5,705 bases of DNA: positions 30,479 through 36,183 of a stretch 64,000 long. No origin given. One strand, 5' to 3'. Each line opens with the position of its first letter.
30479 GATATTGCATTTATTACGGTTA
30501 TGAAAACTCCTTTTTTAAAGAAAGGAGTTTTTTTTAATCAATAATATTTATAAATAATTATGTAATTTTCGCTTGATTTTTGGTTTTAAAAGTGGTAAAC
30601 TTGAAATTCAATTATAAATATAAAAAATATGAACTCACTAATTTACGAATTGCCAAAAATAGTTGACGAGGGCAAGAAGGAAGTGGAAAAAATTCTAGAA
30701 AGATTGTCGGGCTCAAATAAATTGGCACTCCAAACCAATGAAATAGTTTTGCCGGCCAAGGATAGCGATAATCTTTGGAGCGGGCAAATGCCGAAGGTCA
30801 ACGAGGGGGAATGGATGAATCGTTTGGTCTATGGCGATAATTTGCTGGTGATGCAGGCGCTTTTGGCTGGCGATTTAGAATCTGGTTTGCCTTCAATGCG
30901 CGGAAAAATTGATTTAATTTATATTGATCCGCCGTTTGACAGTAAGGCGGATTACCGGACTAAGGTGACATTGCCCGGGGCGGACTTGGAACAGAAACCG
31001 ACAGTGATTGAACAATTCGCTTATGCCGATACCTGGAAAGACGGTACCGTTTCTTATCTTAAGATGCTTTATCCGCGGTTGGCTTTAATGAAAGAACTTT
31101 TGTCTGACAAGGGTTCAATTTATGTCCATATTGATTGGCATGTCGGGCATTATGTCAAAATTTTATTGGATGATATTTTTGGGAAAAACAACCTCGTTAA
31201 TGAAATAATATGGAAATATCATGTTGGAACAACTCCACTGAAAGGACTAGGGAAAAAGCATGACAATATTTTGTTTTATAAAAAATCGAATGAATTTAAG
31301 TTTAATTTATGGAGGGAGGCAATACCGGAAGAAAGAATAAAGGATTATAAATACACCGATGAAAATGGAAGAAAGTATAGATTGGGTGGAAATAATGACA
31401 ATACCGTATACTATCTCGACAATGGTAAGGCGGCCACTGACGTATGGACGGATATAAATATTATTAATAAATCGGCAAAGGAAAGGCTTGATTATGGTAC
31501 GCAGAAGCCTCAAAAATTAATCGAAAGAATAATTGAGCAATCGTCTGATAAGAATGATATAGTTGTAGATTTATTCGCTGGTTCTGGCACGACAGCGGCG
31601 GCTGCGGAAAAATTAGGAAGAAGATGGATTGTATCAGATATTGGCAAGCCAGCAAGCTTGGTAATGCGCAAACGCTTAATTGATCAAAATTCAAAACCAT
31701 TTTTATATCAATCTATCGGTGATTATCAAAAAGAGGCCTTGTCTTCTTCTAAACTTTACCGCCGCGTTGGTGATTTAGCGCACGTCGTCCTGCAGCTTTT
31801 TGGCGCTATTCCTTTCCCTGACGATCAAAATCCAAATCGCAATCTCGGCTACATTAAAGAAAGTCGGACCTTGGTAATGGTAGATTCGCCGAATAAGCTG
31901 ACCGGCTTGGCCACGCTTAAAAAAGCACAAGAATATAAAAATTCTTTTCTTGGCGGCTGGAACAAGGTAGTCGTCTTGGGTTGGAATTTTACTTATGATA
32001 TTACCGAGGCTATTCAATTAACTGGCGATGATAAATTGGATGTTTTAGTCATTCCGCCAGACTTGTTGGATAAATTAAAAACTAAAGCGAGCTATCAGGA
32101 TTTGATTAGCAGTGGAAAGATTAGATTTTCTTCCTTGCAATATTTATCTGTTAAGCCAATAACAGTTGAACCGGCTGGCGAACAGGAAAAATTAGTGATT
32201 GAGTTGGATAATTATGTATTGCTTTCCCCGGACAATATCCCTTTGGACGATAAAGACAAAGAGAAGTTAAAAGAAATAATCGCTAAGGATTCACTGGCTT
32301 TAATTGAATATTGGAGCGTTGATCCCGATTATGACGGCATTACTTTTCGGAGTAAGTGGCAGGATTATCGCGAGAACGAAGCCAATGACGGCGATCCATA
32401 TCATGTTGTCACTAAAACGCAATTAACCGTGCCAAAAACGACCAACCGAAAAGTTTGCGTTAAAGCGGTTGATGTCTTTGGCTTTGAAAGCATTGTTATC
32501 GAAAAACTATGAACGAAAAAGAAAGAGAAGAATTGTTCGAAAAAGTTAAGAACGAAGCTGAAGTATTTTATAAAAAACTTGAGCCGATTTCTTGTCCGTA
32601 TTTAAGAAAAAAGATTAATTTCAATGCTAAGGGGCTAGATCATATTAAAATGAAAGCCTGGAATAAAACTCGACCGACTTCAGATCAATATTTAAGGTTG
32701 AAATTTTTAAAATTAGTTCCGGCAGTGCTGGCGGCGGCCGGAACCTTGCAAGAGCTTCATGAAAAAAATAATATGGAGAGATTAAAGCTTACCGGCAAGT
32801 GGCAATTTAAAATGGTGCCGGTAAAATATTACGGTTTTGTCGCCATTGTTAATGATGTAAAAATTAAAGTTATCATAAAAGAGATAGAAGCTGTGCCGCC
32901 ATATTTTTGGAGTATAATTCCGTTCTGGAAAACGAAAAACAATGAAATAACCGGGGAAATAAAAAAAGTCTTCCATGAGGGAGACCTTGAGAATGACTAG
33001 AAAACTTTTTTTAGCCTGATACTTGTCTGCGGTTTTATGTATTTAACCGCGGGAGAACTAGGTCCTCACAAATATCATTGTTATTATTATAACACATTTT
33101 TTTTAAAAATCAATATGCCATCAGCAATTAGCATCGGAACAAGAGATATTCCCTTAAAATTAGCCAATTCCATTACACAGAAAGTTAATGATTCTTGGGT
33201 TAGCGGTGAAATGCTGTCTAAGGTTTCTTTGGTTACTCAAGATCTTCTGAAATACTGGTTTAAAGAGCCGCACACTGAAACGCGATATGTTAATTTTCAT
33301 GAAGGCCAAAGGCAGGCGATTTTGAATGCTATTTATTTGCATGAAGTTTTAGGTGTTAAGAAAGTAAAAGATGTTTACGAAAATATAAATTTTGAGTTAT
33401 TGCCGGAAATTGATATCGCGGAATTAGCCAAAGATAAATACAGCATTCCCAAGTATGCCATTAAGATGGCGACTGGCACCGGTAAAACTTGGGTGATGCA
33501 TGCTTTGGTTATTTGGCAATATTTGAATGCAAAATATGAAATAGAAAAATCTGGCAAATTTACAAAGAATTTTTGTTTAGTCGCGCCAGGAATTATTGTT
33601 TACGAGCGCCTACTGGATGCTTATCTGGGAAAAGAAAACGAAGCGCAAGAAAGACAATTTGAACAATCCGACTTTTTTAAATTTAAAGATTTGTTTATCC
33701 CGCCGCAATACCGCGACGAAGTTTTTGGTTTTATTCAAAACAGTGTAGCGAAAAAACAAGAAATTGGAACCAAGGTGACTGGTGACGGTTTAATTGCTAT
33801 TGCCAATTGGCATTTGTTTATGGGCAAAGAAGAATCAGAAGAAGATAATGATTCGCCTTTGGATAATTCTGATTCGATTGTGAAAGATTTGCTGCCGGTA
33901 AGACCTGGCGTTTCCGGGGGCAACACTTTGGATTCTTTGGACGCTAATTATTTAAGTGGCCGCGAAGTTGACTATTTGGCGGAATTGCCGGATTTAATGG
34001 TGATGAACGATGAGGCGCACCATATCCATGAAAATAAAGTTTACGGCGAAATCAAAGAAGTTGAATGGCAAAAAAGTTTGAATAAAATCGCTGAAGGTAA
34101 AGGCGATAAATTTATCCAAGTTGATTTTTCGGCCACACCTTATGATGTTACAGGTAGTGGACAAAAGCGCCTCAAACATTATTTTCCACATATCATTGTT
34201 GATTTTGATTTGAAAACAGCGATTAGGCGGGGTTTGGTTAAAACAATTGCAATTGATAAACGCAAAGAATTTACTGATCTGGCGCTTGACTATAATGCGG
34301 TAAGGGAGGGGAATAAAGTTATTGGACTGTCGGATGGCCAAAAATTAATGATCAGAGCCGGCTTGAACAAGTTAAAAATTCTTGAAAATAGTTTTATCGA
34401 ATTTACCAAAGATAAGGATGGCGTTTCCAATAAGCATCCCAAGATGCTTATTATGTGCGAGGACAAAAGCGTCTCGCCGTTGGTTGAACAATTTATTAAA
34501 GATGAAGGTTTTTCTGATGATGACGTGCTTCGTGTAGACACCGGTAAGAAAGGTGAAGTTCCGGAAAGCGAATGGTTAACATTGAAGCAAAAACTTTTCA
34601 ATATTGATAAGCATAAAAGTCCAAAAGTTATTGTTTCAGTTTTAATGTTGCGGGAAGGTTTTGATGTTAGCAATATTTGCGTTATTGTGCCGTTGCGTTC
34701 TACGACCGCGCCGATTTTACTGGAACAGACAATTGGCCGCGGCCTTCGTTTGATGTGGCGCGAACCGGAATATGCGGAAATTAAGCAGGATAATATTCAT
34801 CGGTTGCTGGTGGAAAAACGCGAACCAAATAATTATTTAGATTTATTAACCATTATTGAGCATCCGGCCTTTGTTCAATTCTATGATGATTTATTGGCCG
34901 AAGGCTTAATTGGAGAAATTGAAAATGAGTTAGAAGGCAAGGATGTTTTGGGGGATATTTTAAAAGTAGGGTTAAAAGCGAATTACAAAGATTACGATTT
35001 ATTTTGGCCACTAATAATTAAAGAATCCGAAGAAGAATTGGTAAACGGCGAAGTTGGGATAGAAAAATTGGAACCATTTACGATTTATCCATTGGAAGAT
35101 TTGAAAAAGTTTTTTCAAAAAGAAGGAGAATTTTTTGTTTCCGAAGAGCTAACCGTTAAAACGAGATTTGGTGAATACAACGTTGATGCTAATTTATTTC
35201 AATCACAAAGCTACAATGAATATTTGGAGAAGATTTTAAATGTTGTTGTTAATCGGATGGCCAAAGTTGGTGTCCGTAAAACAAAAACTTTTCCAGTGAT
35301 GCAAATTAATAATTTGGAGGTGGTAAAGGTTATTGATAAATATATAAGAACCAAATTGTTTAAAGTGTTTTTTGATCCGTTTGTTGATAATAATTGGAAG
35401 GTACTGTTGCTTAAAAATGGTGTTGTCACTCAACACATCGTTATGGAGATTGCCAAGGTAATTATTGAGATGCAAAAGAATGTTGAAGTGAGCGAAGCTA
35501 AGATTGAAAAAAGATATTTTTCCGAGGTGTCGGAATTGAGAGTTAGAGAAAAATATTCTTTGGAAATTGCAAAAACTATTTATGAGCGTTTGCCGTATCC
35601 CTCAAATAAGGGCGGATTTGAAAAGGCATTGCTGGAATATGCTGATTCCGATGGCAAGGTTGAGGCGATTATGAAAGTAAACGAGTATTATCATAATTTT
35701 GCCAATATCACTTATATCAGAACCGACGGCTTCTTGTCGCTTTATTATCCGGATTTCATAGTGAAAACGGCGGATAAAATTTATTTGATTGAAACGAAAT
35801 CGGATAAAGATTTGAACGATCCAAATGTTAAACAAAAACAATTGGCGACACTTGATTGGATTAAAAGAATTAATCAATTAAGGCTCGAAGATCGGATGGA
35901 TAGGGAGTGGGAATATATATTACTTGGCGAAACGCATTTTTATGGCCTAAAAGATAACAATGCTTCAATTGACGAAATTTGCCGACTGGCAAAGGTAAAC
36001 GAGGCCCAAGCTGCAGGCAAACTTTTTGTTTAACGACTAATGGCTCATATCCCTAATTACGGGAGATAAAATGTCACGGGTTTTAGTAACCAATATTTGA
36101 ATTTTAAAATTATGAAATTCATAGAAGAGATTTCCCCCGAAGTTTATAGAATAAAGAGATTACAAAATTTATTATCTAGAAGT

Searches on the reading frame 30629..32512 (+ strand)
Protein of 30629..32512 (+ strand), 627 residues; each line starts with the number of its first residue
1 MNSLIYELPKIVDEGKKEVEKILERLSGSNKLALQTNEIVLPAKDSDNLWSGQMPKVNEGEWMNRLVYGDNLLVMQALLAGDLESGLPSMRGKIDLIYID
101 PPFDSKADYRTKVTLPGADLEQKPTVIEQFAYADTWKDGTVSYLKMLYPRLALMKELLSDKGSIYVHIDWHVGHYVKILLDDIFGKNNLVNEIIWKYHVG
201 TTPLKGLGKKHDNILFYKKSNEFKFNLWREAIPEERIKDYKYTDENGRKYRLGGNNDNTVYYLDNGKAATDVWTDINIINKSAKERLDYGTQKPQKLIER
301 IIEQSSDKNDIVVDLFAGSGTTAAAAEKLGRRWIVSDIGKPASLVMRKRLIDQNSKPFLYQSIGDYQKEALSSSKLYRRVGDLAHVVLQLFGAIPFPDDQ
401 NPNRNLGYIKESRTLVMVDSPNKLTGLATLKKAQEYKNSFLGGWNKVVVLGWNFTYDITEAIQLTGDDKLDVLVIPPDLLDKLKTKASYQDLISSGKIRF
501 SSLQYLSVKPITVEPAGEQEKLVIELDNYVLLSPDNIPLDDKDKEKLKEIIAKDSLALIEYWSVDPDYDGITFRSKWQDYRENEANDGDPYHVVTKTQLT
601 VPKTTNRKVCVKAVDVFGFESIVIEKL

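Call 58: search_protein_families(library=pfam, proteins=[window:30629-32512:+], max_evalue=0.0001)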
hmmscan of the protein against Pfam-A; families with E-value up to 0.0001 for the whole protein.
window:30629-32512:+ (627 aa): 2 families
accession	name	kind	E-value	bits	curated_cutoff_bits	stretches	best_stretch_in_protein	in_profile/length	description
PF01555.25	N6_N4_Mtase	-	1.7e-44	152.9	26.7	1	94-340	1-213/221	DNA methylase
PF02086.21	MethyltransfD12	-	4.3e-07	30.4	22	0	296-377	7-88/253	D12 class N6 adenine-specific DNA methyltransferase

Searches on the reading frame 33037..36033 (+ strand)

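Call 58: search_protein_families(library=pfam, proteins=[window:33037-36033:+], max_evalue=0.0001)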
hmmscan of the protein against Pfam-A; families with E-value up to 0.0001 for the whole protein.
window:33037-36033:+ (998 aa): 1 family
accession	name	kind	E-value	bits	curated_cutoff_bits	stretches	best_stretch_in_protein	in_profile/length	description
PF04851.21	ResIII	-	2.3e-11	44.3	22.5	1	139-369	25-163/164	Type III restriction enzyme, res subunit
